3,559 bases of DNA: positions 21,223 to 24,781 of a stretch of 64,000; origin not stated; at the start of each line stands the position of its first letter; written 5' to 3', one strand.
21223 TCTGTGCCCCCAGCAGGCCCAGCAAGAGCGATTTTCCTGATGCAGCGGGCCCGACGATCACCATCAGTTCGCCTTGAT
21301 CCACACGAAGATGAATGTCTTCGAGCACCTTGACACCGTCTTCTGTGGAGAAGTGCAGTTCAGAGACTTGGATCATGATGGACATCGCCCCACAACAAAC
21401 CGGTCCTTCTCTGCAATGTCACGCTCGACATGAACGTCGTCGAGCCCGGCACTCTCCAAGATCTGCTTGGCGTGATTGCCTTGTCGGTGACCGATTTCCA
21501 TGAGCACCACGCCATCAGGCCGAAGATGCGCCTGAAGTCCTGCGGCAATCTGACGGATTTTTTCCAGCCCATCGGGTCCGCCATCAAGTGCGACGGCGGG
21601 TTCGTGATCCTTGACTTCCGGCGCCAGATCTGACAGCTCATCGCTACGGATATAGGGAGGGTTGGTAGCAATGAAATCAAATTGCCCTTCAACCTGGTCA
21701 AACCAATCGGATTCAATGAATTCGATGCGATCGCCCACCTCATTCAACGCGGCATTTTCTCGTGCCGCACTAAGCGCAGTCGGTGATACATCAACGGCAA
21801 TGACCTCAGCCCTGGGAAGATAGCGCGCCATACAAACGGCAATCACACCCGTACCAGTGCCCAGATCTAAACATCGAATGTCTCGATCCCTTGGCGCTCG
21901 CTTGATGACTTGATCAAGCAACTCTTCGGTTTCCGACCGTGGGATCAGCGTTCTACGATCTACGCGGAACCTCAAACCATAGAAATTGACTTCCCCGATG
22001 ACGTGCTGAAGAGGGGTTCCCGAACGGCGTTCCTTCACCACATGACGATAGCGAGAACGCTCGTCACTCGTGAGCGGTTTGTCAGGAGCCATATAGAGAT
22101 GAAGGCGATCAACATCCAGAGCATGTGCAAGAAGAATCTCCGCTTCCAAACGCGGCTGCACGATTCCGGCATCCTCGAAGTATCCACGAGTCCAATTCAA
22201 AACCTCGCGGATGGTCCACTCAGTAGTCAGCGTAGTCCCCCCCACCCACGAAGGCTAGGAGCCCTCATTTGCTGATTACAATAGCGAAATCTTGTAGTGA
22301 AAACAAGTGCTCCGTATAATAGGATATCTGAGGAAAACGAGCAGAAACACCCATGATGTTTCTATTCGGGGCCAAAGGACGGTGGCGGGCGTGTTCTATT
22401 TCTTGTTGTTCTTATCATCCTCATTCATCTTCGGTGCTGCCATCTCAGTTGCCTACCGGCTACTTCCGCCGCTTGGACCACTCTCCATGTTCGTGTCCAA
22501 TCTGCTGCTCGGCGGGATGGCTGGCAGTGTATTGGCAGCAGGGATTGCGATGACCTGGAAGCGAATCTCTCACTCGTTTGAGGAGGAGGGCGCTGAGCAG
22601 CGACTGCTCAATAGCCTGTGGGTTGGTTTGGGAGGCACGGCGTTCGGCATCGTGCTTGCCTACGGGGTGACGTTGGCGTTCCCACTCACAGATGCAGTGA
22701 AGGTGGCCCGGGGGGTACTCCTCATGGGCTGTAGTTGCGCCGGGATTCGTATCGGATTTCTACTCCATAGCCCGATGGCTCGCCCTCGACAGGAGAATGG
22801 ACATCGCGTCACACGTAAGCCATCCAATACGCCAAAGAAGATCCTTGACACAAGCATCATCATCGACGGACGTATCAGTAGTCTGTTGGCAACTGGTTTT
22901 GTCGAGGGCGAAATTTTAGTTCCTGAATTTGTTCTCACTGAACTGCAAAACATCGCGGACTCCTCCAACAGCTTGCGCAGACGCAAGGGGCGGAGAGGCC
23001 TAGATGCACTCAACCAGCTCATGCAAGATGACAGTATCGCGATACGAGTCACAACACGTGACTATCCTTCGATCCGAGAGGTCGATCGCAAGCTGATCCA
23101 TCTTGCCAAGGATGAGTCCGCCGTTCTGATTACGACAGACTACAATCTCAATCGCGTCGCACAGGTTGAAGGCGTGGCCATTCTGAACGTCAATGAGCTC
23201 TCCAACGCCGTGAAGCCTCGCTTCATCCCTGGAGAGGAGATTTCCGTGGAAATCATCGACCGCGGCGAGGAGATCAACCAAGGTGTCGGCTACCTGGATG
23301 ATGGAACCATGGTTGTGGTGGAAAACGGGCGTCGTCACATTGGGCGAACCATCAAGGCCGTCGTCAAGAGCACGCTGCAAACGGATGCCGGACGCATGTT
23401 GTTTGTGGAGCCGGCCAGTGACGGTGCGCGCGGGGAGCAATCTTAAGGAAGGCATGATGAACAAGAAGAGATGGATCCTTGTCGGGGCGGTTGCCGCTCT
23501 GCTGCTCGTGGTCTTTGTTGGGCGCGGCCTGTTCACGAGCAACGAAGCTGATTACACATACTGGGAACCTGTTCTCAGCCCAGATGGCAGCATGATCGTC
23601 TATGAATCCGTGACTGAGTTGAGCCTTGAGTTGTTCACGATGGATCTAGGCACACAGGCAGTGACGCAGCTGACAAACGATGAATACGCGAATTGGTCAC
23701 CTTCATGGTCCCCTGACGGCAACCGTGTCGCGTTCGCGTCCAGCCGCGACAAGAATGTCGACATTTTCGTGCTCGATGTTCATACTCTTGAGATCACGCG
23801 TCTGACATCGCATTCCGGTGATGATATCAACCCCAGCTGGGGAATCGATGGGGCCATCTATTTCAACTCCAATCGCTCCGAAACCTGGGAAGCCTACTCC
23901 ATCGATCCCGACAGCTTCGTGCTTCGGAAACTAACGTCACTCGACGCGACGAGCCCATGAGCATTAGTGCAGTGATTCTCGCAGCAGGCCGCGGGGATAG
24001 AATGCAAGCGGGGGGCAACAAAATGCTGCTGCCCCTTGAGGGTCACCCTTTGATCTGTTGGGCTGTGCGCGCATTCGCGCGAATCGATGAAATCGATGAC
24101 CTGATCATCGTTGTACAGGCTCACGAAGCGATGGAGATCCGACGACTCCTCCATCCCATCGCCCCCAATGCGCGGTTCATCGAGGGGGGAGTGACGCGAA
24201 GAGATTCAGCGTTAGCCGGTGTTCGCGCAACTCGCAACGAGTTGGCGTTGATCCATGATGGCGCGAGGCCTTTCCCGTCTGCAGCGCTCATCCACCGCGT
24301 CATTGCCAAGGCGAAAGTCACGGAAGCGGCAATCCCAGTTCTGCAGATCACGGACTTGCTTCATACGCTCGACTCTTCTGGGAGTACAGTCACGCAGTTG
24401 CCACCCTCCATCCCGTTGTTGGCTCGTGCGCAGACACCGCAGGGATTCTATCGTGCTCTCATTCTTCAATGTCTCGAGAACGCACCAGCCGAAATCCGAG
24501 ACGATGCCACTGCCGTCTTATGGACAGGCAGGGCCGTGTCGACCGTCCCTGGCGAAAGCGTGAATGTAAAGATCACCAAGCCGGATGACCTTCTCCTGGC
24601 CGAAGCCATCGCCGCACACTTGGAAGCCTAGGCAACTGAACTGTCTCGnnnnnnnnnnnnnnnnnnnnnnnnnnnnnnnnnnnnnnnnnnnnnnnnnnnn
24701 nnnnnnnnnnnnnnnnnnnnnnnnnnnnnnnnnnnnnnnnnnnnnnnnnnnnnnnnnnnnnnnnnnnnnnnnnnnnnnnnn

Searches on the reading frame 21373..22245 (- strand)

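Call 12: search_protein_families(library=pfam, proteins=[window:21373-22245:-], max_evalue=0.001)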
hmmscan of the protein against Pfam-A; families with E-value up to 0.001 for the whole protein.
window:21373-22245:- (290 aa): 18 families
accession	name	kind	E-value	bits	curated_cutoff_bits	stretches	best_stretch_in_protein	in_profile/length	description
PF17827.6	PrmC_N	-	1.4e-21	77.3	23.4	1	14-84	1-71/71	PrmC N-terminal domain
PF05175.20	MTS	-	4.9e-18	65.8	23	1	119-202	29-112/170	Methyltransferase small domain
PF13847.12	Methyltransf_31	-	9.1e-14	51.8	27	1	121-195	3-81/145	Methyltransferase domain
PF13649.12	Methyltransf_25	-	1.1e-11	45.6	27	1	126-208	2-86/97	Methyltransferase domain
PF06325.19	PrmA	-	1.3e-11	45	22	1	122-212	163-247/296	Ribosomal protein L11 methyltransferase (PrmA)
PF08242.18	Methyltransf_12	-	2.4e-09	38.2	30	1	126-193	1-70/98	Methyltransferase domain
PF02475.24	TRM5-TYW2_MTfase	-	3.3e-09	37.3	28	1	89-206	6-122/164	TRM5/TYW2 methyltransferase domain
PF08241.18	Methyltransf_11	-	1.7e-07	32.2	21.2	1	126-193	1-65/95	Methyltransferase domain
PF13489.12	Methyltransf_23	-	8.2e-07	29.3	27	1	106-193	5-86/164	Methyltransferase domain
PF01170.24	UPF0020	-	9.8e-07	29.1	22.3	1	144-200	75-133/197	RMKL-like, methyltransferase domain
PF10294.15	Methyltransf_16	-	5.9e-06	26.6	21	1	119-187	44-113/174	Lysine methyltransferase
PF09445.16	Methyltransf_15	-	2.5e-05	24.4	22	1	125-187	4-64/165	RNA cap guanine-N2 methyltransferase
PF12847.13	Methyltransf_18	-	4.7e-05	23.9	27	1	124-190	17-84/151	Methyltransferase domain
PF03602.21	Cons_hypoth95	-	6.4e-05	23.1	24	1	122-212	42-137/182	Conserved hypothetical protein 95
PF07669.17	Eco57I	-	9.4e-05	23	25.3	1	169-206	58-92/171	Eco57I restriction-modification methylase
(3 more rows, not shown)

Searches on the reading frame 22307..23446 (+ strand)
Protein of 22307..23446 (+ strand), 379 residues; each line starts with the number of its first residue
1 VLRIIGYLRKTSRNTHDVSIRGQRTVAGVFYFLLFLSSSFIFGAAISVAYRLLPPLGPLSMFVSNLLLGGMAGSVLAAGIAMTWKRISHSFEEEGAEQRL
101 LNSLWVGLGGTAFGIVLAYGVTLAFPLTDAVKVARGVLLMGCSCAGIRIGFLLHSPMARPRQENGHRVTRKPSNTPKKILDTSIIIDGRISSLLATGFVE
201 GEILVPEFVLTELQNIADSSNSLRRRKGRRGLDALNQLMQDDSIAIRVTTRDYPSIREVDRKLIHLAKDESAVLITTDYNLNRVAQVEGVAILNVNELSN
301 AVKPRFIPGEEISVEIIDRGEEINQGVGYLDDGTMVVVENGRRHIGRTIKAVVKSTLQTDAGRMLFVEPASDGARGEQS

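Call 12: search_protein_families(library=pfam, proteins=[window:22307-23446:+], max_evalue=0.001)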
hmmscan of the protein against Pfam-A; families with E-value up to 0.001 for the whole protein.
window:22307-23446:+ (379 aa): 3 families
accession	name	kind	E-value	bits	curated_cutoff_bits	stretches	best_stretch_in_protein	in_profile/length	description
PF01850.27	PIN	-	1.1e-08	36.1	23.6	1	179-285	2-118/120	PIN domain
PF13638.12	PIN_4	-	1.3e-06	29.2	21.9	1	179-291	2-127/132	PIN domain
PF01938.26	TRAM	-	0.00058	20.1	21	0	308-354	4-49/61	TRAM domain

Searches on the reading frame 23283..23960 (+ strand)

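Call 12: search_protein_families(library=pfam, proteins=[window:23283-23960:+], max_evalue=0.001)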
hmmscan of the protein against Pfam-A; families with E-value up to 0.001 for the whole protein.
window:23283-23960:+ (225 aa): 3 families
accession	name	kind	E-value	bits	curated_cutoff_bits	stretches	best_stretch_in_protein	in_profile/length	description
PF07676.18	PD40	-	1.4e-20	73.2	20.9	2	128-163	2-38/38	WD40-like Beta Propeller Repeat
PF00930.27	DPPIV_N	-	2.3e-05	23.8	22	1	116-182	24-86/354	Dipeptidyl peptidase IV (DPP IV) N-terminal region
PF25174.1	Beta-prop_THOC3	-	6.8e-05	22.4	305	1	121-207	75-158/272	THOC3 beta-propeller domain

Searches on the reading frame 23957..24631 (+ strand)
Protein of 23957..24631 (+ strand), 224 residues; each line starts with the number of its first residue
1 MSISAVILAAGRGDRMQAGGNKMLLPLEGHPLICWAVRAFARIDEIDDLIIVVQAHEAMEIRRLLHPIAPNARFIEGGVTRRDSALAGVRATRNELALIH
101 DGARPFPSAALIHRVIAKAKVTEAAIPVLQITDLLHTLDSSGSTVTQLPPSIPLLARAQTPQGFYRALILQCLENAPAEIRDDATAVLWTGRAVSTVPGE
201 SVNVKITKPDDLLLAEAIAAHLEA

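Call 12: search_protein_families(library=pfam, proteins=[window:23957-24631:+], max_evalue=0.001)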
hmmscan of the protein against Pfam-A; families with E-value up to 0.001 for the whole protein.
window:23957-24631:+ (224 aa): 2 families
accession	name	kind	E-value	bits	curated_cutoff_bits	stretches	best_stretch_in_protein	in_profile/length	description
PF01128.25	IspD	-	9.7e-51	173.1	27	1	4-218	2-218/221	2-C-methyl-D-erythritol 4-phosphate cytidylyltransferase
PF12804.13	NTP_transf_3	-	1.8e-15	57.9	27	1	5-131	1-123/160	MobA-like NTP transferase domain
